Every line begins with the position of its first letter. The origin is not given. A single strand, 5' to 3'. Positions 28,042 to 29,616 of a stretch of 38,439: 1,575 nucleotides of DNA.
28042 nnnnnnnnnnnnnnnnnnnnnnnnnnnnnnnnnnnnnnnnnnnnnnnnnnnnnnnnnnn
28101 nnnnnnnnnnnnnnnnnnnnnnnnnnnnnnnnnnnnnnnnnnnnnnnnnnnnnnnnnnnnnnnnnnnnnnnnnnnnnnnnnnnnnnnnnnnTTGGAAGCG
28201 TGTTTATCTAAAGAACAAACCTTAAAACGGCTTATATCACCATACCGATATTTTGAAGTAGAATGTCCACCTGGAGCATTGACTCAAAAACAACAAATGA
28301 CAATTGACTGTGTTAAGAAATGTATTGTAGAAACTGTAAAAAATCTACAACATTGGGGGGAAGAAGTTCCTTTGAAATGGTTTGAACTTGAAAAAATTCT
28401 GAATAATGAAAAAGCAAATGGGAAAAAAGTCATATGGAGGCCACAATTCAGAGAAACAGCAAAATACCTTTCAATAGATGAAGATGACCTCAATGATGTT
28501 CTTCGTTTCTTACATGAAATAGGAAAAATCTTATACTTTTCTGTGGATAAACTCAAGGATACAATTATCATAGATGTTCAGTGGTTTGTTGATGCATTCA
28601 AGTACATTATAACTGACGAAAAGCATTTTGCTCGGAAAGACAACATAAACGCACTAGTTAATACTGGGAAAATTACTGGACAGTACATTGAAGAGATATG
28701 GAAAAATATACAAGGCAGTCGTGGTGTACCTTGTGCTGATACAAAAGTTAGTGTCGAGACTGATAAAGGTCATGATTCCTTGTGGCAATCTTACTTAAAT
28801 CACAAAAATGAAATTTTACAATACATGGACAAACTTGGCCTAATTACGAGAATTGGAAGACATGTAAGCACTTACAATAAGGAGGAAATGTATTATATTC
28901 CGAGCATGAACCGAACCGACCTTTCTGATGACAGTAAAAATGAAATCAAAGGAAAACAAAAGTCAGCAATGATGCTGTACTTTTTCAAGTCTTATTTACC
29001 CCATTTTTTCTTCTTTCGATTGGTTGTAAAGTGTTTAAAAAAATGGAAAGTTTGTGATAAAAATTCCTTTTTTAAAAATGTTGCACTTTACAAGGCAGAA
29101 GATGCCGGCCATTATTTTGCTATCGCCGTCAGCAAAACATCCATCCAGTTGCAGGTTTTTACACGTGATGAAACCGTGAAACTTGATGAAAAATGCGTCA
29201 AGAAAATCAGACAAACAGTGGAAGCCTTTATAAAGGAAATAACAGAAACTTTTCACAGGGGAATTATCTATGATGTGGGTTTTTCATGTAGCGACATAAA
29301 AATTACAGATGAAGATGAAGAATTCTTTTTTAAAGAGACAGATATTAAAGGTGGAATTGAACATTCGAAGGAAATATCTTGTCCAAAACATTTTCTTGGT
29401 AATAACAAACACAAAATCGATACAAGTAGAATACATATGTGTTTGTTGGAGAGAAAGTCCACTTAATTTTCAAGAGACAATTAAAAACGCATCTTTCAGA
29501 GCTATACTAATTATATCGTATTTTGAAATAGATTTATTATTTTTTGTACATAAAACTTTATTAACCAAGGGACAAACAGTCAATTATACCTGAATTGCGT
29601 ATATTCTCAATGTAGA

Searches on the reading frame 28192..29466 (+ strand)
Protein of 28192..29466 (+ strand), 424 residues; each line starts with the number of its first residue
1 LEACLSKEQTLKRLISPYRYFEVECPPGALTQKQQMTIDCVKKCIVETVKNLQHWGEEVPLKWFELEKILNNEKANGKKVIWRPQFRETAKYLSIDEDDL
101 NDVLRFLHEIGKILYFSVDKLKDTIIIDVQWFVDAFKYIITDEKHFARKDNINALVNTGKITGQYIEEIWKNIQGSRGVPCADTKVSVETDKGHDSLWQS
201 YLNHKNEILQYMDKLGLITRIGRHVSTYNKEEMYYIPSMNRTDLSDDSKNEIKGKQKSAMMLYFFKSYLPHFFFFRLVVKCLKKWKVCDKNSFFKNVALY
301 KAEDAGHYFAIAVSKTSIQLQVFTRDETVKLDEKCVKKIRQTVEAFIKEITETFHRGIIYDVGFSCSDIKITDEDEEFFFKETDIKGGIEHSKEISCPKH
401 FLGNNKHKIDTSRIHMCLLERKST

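Call 10: search_protein_families(library=pfam, proteins=[window:28192-29466:+], max_evalue=0.01)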
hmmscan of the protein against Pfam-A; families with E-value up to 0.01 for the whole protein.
window:28192-29466:+ (424 aa): 2 families
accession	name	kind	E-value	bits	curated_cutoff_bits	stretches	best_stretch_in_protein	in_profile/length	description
PF16095.11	COR-A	-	3.4e-15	56.6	35.3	1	60-223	1-131/143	C-terminal of Roc, COR-A domain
PF14605.12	Nup35_RRM_2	-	0.00092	19.5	27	0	98-127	12-41/53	Nup53/35/40-type RNA recognition motif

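Call 11: find_homologous_proteins(query=window:28192-29466:+, max_evalue=1e-10)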
Query window:28192-29466:+ (424 aa): 38 proteins with E <= 1e-10 among 1923 candidates.
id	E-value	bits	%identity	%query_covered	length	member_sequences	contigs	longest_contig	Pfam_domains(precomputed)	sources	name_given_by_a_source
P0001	1.6e-243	826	85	100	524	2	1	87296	PF16095.12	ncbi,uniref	ncbi:uncharacterized protein LOC134252325 isoform X2 [Saccostrea cucullata]|uniref:uncharacterized p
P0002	5.4e-226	768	80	100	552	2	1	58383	PF16095.12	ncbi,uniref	ncbi:probable serine/threonine-protein kinase pats1 isoform X2 [Saccostrea cucullata]|uniref:probabl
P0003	4.0e-210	716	74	100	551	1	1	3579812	PF16095.12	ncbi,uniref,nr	ncbi:probable serine/threonine-protein kinase pats1 [Saccostrea echinata]|uniref:probable serine/thr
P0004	1.7e-193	661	72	99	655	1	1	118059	PF08477.20,PF16095.12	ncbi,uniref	ncbi:probable serine/threonine-protein kinase pats1 [Saccostrea cucullata]|uniref:probable serine/th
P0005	4.9e-192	656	70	100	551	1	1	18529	PF16095.12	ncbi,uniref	ncbi:probable serine/threonine-protein kinase pats1 [Saccostrea cucullata]|uniref:probable serine/th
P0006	1.6e-187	642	69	100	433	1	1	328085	PF16095.12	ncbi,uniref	ncbi:uncharacterized protein LOC134276912 [Saccostrea cucullata]|uniref:uncharacterized protein LOC1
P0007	5.4e-186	637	68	100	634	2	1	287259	PF16095.12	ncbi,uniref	ncbi:probable serine/threonine-protein kinase pats1 [Saccostrea cucullata]|uniref:probable serine/th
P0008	3.2e-182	624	98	66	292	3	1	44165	PF16095.12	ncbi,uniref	ncbi:uncharacterized protein LOC134230033, partial [Saccostrea cucullata]|uniref:uncharacterized pro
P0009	4.0e-174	597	81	78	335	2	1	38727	PF16095.12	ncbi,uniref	ncbi:uncharacterized protein LOC134281617 [Saccostrea cucullata]|uniref:uncharacterized protein LOC1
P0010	1.1e-149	517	82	67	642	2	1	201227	PF08477.20,PF16095.12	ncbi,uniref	ncbi:probable serine/threonine-protein kinase pats1 isoform X2 [Saccostrea cucullata]|uniref:probabl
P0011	4.1e-120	420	50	96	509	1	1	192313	PF16095.12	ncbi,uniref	ncbi:probable serine/threonine-protein kinase pats1 [Saccostrea cucullata]|uniref:probable serine/th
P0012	1.2e-116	408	50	97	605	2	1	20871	PF08477.20,PF16095.12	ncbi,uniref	ncbi:probable serine/threonine-protein kinase pats1 [Saccostrea cucullata]|uniref:probable serine/th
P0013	6.1e-115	402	50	96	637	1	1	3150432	PF08477.20,PF16095.12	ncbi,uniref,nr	ncbi:probable serine/threonine-protein kinase pats1 [Saccostrea echinata]|uniref:probable serine/thr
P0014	5.1e-100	353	44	97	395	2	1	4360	PF16095.12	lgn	-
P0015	1.0e-97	346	41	98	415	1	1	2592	PF16095.12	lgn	-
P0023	3.2e-78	282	37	96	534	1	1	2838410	PF16095.12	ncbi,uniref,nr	ncbi:uncharacterized protein LOC133200321 [Saccostrea echinata]|uniref:uncharacterized protein LOC13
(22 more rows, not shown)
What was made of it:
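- For the intron: protein hits identify Saccostrea (call 11).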

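Call 14: find_encoding_contigs(protein=P0010, flank=10000, max_places=4)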
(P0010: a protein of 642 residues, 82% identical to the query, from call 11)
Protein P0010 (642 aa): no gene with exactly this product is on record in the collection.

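Call 15: find_encoding_contigs(protein=P0004, flank=10000, max_places=3)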
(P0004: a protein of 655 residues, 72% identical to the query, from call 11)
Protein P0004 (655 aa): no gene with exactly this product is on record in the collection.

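Call 16: find_encoding_contigs(protein=P0007, flank=10000, max_places=3)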
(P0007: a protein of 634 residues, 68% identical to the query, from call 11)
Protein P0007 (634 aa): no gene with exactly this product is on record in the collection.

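Call 17: find_encoding_contigs(protein=P0013, flank=10000, max_places=3)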
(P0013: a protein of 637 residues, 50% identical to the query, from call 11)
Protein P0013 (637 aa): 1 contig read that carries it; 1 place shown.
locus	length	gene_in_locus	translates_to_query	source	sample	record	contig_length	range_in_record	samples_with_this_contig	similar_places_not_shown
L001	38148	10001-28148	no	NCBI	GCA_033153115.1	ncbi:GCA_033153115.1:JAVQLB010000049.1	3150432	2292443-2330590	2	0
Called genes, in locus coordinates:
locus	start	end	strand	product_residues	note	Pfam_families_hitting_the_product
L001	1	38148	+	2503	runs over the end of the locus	PF16574:CEP209_CC5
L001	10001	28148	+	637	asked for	PF08477:Roc (faint), PF16095:COR-A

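Call 18: find_encoding_contigs(protein=P0003, flank=10000, max_places=3)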
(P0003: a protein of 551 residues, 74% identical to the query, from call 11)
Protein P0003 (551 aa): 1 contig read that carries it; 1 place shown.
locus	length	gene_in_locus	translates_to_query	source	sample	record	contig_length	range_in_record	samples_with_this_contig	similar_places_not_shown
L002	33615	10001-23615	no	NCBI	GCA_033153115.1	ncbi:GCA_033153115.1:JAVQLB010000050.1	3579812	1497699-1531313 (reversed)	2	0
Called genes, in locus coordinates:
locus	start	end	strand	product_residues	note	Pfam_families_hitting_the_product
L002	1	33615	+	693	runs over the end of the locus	PF08477:Roc (faint)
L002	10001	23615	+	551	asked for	PF16095:COR-A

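Call 44: find_encoding_contigs(protein=P0023, flank=10000, max_places=2)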
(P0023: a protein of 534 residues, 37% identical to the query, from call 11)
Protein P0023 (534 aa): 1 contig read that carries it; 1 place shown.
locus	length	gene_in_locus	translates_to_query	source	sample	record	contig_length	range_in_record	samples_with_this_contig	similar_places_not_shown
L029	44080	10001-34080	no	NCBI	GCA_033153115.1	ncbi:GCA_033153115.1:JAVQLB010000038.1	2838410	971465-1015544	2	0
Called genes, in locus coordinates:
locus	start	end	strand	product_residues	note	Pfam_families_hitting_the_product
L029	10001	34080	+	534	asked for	PF16095:COR-A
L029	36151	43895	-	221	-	PF07324:DGCR6, PF10454:DUF2458 (weak)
